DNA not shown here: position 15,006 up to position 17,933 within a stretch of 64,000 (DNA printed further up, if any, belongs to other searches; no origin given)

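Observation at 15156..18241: All three AmmeMemoRadiSam components fused in one 875-aa ORF, with YaiI immediately downstream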

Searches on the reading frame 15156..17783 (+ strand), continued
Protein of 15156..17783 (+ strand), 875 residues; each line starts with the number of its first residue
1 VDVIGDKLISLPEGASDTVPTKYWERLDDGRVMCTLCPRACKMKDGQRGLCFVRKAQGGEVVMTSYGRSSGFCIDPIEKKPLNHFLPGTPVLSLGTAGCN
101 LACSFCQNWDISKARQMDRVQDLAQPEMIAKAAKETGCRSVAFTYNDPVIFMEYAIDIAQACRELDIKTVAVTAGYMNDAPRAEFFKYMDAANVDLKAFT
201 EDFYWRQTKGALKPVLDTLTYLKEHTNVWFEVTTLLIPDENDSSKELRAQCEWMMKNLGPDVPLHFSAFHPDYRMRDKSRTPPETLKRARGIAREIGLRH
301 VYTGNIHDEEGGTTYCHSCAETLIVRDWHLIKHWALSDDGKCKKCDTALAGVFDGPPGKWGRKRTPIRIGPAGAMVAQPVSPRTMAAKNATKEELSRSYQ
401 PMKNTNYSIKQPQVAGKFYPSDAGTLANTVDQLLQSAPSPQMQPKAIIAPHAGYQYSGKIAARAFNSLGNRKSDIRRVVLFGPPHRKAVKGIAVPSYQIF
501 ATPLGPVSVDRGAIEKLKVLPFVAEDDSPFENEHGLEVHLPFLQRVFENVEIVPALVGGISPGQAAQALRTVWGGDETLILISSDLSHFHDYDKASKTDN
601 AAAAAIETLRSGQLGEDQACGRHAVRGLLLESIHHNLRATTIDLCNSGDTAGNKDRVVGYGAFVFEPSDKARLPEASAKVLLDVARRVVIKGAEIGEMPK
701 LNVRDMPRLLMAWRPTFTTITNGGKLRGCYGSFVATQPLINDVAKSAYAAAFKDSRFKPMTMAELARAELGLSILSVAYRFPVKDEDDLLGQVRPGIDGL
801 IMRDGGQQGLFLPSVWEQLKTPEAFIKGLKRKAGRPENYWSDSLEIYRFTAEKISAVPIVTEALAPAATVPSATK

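Call 45: search_protein_families(library=pfam, proteins=[P0072, P0075, P0062, P0023, P0024, P0060], max_evalue=0.001)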
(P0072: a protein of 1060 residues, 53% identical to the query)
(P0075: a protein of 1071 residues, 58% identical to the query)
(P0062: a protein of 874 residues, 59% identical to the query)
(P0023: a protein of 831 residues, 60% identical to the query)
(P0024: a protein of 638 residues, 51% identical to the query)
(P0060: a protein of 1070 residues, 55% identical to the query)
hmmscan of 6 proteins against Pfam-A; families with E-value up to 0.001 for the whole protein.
P0072 (1060 aa): 3 families
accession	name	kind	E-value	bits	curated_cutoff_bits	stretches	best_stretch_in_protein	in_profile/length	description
PF01875.22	Memo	-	5.1e-57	193.6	27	1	797-1057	2-268/269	Memo-like protein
PF01871.22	AMMECR1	-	1.1e-41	142.6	25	1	442-585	27-166/168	AMMECR1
PF04055.27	Radical_SAM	-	6e-18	66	29.5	1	100-248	4-158/166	Radical SAM superfamily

P0075 (1071 aa): 3 families
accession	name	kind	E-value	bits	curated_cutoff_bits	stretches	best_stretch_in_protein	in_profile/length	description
PF01875.22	Memo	-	2.8e-54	184.6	27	1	807-1068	2-268/269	Memo-like protein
PF01871.22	AMMECR1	-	1.7e-40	138.7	25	1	452-592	30-166/168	AMMECR1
PF04055.27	Radical_SAM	-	9.9e-15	55.5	29.5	1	96-247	4-162/166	Radical SAM superfamily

P0062 (874 aa): 3 families
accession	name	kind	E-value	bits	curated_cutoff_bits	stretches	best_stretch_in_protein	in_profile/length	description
PF01875.22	Memo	-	1.1e-41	143.2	27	1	602-865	2-268/269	Memo-like protein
PF01871.22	AMMECR1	-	1.2e-38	132.6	25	1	403-570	8-167/168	AMMECR1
PF04055.27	Radical_SAM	-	6.2e-19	69.2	29.5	1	92-245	4-164/166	Radical SAM superfamily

P0023 (831 aa): 4 families
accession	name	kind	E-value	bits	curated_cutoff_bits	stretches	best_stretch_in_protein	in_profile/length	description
PF01875.22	Memo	-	3.3e-49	167.9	27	1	4-257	2-268/269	Memo-like protein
PF04055.27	Radical_SAM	-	2.8e-15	57.3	29.5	1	553-705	4-160/166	Radical SAM superfamily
PF01871.22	AMMECR1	-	1.8e-12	47.6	25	1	276-347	1-75/168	AMMECR1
PF13353.11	Fer4_12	-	0.00022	22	22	1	550-641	10-100/137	4Fe-4S single cluster domain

P0024 (638 aa): 2 families
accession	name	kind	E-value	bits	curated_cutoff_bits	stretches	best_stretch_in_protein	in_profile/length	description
PF01875.22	Memo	-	3.9e-49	167.7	27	1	380-634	2-267/269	Memo-like protein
PF04055.27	Radical_SAM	-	7.6e-16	59.2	29.5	1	90-240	4-161/166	Radical SAM superfamily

P0060 (1070 aa): 4 families
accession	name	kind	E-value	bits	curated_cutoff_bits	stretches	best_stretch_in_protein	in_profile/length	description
PF01875.22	Memo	-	3.6e-63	213.7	27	1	807-1067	2-268/269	Memo-like protein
PF01871.22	AMMECR1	-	1.6e-38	132.3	25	1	427-593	5-165/168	AMMECR1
PF04055.27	Radical_SAM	-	6e-14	53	29.5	1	97-248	4-162/166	Radical SAM superfamily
PF02900.23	LigB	-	1.1e-05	25.1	26.3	1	895-997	84-202/269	Catalytic LigB subunit of aromatic ring-opening dioxygenase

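Call 47: search_protein_representatives(protein=window:15156-17783:+)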
Query: 875 residues. Proteins with E-value up to 0.001 (for the whole library): 24458; up to 1e-10: 14404; up to 1e-30: 4236. The best 150 are listed.
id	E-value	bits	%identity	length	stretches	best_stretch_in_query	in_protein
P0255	3.2e-180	617.6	43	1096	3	17-383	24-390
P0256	8.1e-177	606.4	44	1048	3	19-387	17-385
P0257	2.7e-176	604.6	44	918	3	23-376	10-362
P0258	2.3e-174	598.3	47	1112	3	21-372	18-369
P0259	1.2e-173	595.8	43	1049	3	19-373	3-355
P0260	3.1e-171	587.9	43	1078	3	18-394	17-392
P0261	1.3e-168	579.3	43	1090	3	23-382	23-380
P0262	4.7e-167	574.1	42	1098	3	29-372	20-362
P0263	3.4e-165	567.9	43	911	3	20-388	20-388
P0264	8.6e-163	560.0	42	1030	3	21-370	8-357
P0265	7.8e-162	556.8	41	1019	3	22-375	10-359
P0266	3.9e-161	554.5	52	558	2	12-354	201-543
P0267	4.5e-157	541.1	43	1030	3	22-369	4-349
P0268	6.6e-154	530.6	41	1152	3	22-371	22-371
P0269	4.9e-152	524.4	62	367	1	18-370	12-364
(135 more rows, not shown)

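Call 51: predict_structure(alignment_id=A1)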
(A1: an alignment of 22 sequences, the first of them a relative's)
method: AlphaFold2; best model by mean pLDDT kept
length: 875 residues; sequences in the alignment: 22
mean_pLDDT: 82.2   pTM: 0.56
mean pLDDT of the five models: 82.2, 79.7, 78.2, 76.7, 76.5
residues with pLDDT >= 90: 402; 70-90: 317; 50-70: 78; < 50: 78
segments of 3 or more residues with pLDDT < 50: 1-15, 69-74, 96-103, 107-114, 378-400, 863-875
pLDDT, mean of each block of 10 residues (from residue 1): 30 49 80 75 73 72 58 50 80 57 46 50 76 87 62 81 91 75 88 83 75 88 92 86 92 95 86 68 91 94 83 90 82 87 92 77 63 62 43 42 73 90 85 82 91 88 90 92 92 96 91 97 96 94 88 96 96 95 92 91 93 83 95 92 86 85 92 89 95 93 84 93 91 90 96 94 93 92 92 93 91 91 95 91 91 91 42 35
secondary structure, 60 per line:
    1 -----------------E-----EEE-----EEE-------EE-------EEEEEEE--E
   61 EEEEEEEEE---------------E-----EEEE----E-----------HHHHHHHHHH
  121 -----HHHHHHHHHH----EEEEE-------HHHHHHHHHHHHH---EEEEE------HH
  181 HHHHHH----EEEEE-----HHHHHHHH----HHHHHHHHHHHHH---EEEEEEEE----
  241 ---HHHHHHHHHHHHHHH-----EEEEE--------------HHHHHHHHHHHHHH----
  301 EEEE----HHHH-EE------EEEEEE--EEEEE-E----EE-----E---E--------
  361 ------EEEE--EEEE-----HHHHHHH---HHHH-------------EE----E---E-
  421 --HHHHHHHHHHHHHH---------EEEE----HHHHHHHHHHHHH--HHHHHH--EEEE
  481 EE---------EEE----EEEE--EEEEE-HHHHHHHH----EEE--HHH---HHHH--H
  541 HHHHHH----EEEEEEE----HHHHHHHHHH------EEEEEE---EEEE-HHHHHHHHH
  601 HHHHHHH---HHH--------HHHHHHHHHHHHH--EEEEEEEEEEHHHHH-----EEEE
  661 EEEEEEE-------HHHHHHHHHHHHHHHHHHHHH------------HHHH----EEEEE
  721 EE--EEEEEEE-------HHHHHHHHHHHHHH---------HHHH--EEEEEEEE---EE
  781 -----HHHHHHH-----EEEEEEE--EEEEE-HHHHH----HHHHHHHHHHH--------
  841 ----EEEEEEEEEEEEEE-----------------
elements in order (helices of 4 or more, strands of 3 or more residues): E24-26 E32-34 E51-57 E60-69 E91-94 H111-120 H126-135 E140-144 H152-164 E168-172 H179-186 E191-195 H201-208 H213-225 E229-236 H244-258 E264-268 H283-296 E301-304 H309-312 E322-327 E330-334 E367-370 E373-376 H382-388 H392-395 H423-436 E446-449 H454-466 H469-474 E477-482 E492-494 E499-502 E505-509 H511-518 E523-525 H534-537 H540-546 E551-557 H562-571 E578-583 E587-590 H592-607 H622-634 E637-646 H647-651 E657-667 H675-695 H708-711 E716-722 E725-731 H739-752 H762-765 E768-775 H786-792 E798-804 E807-811 H813-817 H822-832 E845-858

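Call 53: fold_search(model_id=the predicted structure, library=pdb)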
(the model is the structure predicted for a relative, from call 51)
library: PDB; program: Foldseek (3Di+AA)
matches with E <= 10: 1410; with E <= 0.001: 86
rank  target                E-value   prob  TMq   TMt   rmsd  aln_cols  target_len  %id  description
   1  7kq8_A                4.9e-22  1.00  0.27  0.76   3.3       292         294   24  Structure of iron bound MEMO1 (released 2021-11-17)
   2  7l5c_D                6.5e-22  1.00  0.27  0.77   3.2       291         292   24  Structure of copper bound MEMO1 (released 2022-01-19)
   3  7m8h_A                9.1e-22  1.00  0.27  0.76   3.1       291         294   23  Structure of Memo1 C244S metal binding site mutant at 1.75A (released 2022-04-06)
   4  3bcz_C                1.1e-21  1.00  0.27  0.77   3.1       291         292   24  Crystal structure of Memo (released 2007-11-27)
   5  3bcz_A                2.0e-21  1.00  0.27  0.76   3.0       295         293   23  Crystal structure of Memo (released 2007-11-27)
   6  1zq7_A                3.8e-17  1.00  0.18  0.62   4.6       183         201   28  X-Ray Crystal Structure of Protein Q8PZK8 from Methanosarcina mazei. Northeast Structural Genomics Consortium Target M (released 2005-05-31)
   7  1vaj                  8.8e-17  1.00  0.20  0.82   1.8       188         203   27  Crystal Structure of Uncharacterized Protein PH0010 From Pyrococcus horikoshii (released 2005-01-25)
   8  1zq7_B                1.9e-16  1.00  0.18  0.61   5.1       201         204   26  X-Ray Crystal Structure of Protein Q8PZK8 from Methanosarcina mazei. Northeast Structural Genomics Consortium Target M (released 2005-05-31)
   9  1wsc_A                3.4e-15  1.00  0.17  0.54   5.7       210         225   29  Crystal structure of ST0229, function unknown protein from Sulfolobus tokodaii (released 2005-11-08)
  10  1wsc_B                5.8e-13  1.00  0.17  0.56   5.7       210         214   28  Crystal structure of ST0229, function unknown protein from Sulfolobus tokodaii (released 2005-11-08)
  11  3cb8_A                4.0e-09  1.00  0.20  0.66   5.6       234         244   16  4Fe-4S-Pyruvate formate-lyase activating enzyme in complex with AdoMet and a peptide substrate (released 2008-10-28)
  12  3c8f                  4.2e-09  1.00  0.21  0.70   3.8       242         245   18  4Fe-4S-Pyruvate formate-lyase Activating Enzyme with partially disordered AdoMet (released 2008-10-28)
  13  8fo0                  9.8e-09  1.00  0.20  0.66   7.1       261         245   16  The structure of a crystallizable variant of E. coli pyruvate formate-lyase activating enzyme bound to a partially cleav (released 2023-05-24)
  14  5ff2                  1.1e-06  1.00  0.18  0.43   3.5       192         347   11  HydE from T. maritima in complex with (2R,4R)-TDA (released 2016-04-06)
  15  3cix                  1.3e-06  1.00  0.18  0.43   3.4       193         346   12  X-RAY structure of the [FeFe]-hydrogenase maturase HydE from thermotoga maritima in complex with thiocyanate (released 2008-04-08)
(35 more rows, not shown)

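Call 64: predict_structure(alignment_id=A2)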
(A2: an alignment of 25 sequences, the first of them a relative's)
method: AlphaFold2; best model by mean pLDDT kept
length: 149 residues; sequences in the alignment: 25
mean_pLDDT: 87.3   pTM: 0.81
mean pLDDT of the five models: 87.3, 86.5, 85.3, 84.5, 83.9
residues with pLDDT >= 90: 74; 70-90: 69; 50-70: 6; < 50: 0
segments of 3 or more residues with pLDDT < 50: none
pLDDT, mean of each block of 10 residues (from residue 1): 91 91 94 86 87 87 95 92 94 85 79 80 72 90 87
secondary structure, 60 per line:
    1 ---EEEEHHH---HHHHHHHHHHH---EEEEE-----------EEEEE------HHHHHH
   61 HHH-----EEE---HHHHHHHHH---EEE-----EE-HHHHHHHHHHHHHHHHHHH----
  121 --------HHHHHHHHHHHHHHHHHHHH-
elements in order: E4-7 H14-24 E28-32 E44-48 H55-63 E69-71 H75-83 E87-89 H98-116 H129-148
